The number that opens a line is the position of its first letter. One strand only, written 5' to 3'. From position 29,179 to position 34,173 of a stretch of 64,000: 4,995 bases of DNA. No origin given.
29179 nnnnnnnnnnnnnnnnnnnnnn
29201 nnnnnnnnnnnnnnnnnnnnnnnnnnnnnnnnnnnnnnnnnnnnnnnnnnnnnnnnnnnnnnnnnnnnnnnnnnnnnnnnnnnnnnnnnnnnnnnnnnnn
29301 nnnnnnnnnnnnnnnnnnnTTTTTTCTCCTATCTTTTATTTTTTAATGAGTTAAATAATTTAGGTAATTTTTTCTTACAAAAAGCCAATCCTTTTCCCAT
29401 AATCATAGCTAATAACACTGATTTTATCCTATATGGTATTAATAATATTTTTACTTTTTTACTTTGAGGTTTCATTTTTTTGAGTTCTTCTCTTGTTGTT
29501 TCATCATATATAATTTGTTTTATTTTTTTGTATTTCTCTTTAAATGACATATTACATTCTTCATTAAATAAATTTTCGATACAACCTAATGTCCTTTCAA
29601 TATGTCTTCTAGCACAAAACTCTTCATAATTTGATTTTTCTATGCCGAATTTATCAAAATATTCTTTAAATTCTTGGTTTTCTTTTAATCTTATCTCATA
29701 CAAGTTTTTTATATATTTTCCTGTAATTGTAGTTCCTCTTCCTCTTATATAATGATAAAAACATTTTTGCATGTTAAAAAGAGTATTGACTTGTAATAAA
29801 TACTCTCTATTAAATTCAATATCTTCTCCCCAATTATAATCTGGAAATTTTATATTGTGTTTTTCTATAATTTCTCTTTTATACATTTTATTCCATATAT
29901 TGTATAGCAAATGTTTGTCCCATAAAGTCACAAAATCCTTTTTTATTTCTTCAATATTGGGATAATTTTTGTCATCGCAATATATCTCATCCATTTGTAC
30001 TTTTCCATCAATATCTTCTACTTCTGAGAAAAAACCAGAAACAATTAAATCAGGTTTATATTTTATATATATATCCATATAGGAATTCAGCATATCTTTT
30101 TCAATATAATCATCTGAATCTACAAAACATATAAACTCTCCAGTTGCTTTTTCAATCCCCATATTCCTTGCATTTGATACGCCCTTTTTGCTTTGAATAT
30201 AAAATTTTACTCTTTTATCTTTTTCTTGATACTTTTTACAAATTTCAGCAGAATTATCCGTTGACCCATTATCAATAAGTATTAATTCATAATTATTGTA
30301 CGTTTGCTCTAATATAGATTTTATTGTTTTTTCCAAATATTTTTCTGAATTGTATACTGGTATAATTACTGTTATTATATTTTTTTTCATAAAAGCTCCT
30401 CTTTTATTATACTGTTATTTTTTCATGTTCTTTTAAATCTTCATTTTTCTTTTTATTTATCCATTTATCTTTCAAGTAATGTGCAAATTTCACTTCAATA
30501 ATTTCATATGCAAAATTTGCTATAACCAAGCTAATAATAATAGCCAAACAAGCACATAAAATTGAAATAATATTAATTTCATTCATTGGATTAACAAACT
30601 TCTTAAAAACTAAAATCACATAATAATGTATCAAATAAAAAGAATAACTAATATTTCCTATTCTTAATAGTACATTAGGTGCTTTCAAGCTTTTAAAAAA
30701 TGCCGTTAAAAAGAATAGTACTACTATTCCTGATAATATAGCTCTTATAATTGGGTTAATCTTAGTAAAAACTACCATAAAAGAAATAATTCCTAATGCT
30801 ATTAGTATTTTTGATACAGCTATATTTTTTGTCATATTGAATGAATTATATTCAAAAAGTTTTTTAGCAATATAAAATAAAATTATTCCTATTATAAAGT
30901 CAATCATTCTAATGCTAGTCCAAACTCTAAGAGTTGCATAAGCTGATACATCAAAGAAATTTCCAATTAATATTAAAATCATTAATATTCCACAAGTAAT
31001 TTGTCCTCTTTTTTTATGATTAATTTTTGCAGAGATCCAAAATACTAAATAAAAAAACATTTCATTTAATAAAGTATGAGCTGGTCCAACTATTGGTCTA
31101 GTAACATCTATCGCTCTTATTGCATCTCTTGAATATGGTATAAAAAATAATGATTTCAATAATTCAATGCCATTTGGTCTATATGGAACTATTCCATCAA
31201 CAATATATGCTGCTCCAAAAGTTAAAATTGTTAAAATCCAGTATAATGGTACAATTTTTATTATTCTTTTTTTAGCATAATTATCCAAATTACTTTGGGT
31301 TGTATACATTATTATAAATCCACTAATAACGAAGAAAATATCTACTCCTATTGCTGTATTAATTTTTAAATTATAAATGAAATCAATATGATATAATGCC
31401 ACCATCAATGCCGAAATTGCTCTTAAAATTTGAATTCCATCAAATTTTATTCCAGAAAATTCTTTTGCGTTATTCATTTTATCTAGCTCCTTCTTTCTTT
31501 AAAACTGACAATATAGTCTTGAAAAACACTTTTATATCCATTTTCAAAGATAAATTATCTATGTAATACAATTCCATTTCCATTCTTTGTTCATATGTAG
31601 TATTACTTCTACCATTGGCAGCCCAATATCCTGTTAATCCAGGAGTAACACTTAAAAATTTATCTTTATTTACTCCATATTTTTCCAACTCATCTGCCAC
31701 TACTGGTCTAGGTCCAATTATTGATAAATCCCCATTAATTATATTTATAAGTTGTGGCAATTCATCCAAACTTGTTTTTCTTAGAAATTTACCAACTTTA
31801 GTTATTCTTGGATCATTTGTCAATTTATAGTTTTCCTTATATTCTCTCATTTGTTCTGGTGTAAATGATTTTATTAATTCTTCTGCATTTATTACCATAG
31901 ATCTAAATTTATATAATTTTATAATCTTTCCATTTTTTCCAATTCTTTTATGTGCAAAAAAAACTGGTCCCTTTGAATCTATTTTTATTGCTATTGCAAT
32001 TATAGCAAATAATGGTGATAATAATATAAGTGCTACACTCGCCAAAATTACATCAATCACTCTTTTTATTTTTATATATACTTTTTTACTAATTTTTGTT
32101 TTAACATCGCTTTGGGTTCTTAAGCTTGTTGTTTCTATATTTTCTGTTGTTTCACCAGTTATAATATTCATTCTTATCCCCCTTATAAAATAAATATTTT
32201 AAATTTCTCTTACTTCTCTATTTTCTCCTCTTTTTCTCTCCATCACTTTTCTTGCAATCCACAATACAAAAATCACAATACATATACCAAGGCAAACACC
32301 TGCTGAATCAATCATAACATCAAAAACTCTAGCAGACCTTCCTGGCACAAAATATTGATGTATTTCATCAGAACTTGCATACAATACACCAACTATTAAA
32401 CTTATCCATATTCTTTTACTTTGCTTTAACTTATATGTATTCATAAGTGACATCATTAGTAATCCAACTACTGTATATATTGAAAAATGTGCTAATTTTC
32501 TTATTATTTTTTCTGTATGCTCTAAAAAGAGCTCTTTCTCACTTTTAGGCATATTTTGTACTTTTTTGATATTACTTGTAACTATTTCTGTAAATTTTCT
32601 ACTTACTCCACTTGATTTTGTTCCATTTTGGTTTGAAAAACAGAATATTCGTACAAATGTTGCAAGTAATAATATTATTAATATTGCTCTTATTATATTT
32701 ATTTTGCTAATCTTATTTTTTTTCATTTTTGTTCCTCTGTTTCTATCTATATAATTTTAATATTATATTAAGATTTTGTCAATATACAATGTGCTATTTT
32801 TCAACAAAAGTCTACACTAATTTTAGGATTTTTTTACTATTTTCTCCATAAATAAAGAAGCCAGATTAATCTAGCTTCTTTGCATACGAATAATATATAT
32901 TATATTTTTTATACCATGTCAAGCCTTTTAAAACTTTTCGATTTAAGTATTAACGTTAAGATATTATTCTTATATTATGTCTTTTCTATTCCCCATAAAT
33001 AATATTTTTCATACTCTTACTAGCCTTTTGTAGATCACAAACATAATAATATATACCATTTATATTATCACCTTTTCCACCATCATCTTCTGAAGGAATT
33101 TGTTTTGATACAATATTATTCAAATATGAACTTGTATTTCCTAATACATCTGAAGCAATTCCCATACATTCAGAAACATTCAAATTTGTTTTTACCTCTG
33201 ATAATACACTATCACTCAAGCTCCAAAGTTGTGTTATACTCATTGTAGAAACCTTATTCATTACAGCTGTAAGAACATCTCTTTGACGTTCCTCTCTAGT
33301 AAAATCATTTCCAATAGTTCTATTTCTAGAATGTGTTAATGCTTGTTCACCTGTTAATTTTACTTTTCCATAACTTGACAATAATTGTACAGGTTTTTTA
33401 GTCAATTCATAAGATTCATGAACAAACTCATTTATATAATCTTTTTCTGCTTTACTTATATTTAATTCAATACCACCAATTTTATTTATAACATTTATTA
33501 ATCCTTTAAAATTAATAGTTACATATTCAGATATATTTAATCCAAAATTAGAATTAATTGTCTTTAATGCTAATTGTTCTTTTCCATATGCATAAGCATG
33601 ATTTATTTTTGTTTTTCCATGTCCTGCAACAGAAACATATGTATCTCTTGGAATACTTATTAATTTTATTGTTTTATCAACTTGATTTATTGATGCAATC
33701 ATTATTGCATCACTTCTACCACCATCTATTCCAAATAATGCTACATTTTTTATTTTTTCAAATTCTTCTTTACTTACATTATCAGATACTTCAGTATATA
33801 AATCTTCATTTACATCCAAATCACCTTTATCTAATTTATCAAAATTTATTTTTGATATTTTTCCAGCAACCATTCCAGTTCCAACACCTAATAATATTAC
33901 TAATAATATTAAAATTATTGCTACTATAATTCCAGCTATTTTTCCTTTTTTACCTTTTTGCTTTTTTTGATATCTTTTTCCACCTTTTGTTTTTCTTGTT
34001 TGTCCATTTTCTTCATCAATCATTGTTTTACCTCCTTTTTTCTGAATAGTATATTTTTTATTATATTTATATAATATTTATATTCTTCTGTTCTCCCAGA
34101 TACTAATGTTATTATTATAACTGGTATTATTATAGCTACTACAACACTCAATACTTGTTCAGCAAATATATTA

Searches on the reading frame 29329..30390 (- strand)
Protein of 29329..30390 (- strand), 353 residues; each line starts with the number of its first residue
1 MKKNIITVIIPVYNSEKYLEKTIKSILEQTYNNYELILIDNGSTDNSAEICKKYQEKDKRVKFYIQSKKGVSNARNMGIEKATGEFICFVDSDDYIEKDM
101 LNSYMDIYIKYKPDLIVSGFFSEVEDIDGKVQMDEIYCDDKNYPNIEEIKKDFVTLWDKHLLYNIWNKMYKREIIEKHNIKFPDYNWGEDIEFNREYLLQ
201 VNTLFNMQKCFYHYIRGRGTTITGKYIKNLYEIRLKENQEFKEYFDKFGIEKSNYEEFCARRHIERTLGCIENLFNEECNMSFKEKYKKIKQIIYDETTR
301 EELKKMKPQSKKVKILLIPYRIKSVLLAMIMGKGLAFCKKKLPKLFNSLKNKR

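Call 8: search_protein_families(library=pfam, proteins=[window:29329-30390:-], max_evalue=0.001)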
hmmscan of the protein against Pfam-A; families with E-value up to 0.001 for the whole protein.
window:29329-30390:- (353 aa): 4 families
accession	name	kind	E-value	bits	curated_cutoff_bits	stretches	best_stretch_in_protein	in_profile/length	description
PF00535.33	Glycos_transf_2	-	4.2e-38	131.4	23.3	1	7-177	1-166/168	Glycosyl transferase family 2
PF10111.15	Glyco_tranf_2_2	-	1.6e-16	61.1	27.3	1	7-107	1-105/276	Glycosyltransferase like family 2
PF13641.12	Glyco_tranf_2_3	-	1.4e-11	45.3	27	1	6-106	3-109/230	Glycosyltransferase like family 2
PF13704.12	Glyco_tranf_2_4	-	0.00035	21.4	27.5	1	14-96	2-84/98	Glycosyl transferase family 2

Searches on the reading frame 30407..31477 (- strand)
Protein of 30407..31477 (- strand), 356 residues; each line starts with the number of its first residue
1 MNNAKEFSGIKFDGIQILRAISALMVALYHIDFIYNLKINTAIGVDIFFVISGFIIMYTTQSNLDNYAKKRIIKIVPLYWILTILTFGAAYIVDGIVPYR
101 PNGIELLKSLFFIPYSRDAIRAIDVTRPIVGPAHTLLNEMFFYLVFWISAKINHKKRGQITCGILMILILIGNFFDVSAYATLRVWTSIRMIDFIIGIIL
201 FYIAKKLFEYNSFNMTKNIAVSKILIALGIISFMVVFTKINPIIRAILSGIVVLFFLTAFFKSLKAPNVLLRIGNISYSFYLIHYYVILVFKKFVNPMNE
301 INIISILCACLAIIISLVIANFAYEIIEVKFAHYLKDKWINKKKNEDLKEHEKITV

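Call 7: search_protein_families(library=pfam, proteins=[window:30407-31477:-], max_evalue=0.001)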
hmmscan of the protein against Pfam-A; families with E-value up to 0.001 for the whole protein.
window:30407-31477:- (356 aa): 1 family
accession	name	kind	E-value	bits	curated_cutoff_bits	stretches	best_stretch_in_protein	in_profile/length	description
PF01757.29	Acyl_transf_3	-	4.9e-25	88.7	31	1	13-319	2-324/326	Acyltransferase domain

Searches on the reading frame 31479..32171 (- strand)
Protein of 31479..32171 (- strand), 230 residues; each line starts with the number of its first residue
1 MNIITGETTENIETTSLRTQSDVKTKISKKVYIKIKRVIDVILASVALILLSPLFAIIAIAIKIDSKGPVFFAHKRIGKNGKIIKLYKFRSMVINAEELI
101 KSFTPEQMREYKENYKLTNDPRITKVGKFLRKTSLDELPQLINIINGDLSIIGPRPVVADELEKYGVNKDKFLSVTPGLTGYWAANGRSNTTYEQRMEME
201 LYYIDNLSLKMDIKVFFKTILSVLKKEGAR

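Call 7: search_protein_families(library=pfam, proteins=[window:31479-32171:-], max_evalue=0.001)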
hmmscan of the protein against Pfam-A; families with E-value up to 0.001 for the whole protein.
window:31479-32171:- (230 aa): 1 family
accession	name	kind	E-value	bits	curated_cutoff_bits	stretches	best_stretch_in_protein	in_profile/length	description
PF02397.22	Bac_transf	-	2.4e-66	223.1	27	1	36-225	1-179/179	Bacterial sugar transferase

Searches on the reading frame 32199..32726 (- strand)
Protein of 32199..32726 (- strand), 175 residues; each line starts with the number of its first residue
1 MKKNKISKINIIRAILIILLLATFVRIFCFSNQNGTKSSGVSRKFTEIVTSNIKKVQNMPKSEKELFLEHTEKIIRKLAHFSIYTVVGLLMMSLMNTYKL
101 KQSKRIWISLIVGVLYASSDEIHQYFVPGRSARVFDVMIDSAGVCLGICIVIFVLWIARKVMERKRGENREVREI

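Call 7: search_protein_families(library=pfam, proteins=[window:32199-32726:-], max_evalue=0.001)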
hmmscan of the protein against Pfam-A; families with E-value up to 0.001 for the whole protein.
window:32199-32726:- (175 aa): 1 family
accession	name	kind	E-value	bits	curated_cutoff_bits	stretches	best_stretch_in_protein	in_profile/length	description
PF04892.17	VanZ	-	1.6e-22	80.9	30.1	1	17-153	2-124/126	VanZ like family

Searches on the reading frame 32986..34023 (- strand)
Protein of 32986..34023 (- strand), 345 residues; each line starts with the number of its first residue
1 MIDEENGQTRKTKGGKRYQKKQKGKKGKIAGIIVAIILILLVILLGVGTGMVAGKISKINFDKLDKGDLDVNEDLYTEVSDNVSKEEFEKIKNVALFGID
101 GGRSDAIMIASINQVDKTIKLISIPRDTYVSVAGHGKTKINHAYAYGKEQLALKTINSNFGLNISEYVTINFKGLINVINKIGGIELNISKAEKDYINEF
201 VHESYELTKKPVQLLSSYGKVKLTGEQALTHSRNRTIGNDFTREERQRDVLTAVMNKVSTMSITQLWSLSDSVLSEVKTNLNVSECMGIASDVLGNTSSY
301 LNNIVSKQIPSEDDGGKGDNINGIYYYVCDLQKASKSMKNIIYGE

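Call 7: search_protein_families(library=pfam, proteins=[window:32986-34023:-], max_evalue=0.001)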
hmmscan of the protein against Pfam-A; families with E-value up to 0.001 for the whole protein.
window:32986-34023:- (345 aa): 1 family
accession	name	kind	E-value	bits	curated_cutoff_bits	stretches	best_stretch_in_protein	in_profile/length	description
PF03816.19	LytR_cpsA_psr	-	1.9e-37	129.1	24.6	1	103-259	1-149/150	LytR_cpsA_psr family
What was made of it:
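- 32986..34023 (-): LCP (LytR-CpsA-Psr) glycopolymer-to-peptidoglycan transferase. An ATGA overlap links it to the flippase gene. PF03816 E 2e-37 (call 7).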

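Call 33: search_protein_families(library=ncbifam, proteins=[window:32986-34023:-], max_evalue=0.01)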
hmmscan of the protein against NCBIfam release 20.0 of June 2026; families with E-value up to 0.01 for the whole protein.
window:32986-34023:- (345 aa): 4 families
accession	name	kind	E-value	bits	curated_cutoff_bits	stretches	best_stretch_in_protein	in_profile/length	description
NF006897.1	PRK09379.1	equivalog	2.2e-37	128.9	441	1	34-333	5-285/298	polyisoprenyl-teichoic acid--peptidoglycan teichoic acid transferase TagU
TIGR00350.1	lytR_cpsA_psr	domain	4.1e-29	101.8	62.3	1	102-259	1-151/152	LCP family glycopolymer transferase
NF047591.1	ligase_LytR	equivalog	1.3e-25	90.5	450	1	94-329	60-299/336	glycopolymer--peptidoglycan transferase LytR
NF051849.1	LCP_trans_Cps2A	equivalog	2.2e-23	83.2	650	1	102-310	239-436/477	LCP family glycopolymer transferase CpsA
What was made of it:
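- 32986..34023 (-): TIGR00350 102 bits against a cutoff of 62 (call 33).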
